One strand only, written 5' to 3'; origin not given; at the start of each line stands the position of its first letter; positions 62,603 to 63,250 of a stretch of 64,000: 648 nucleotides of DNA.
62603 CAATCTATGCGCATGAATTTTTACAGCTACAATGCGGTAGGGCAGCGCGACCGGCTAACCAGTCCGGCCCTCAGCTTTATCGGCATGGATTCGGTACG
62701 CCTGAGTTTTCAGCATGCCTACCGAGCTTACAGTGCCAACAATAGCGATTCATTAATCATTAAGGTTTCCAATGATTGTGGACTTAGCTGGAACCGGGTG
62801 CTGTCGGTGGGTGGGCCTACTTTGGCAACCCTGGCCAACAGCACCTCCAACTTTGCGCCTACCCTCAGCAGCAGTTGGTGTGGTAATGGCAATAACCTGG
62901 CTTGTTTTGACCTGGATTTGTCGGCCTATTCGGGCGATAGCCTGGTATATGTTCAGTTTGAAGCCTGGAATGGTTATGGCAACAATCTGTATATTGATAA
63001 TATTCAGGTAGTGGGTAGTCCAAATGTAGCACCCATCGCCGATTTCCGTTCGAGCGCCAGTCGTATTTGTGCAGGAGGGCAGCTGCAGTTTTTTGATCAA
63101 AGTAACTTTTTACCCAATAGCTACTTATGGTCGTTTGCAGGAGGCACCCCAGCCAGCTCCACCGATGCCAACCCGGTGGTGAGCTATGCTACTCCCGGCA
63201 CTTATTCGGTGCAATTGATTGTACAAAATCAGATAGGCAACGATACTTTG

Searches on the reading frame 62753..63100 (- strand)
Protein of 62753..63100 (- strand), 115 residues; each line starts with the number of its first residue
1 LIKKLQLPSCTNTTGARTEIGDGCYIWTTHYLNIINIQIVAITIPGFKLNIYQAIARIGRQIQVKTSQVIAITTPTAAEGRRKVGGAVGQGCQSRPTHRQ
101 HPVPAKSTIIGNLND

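Call 46: find_encoding_contigs(protein=window:62753-63100:-, flank=10000, max_places=3)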
Protein window:62753-63100:- (115 aa): no gene with exactly this product is on record in the collection.
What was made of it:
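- Tried and rejected: (9) A look-up of a gene at the right edge of the window found no public contig (call 46).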

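Call 50: search_protein_families(library=pfam, proteins=[window:62753-63100:-], max_evalue=0.00001)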
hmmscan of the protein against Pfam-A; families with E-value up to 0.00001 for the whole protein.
window:62753-63100:- (115 aa): 0 families
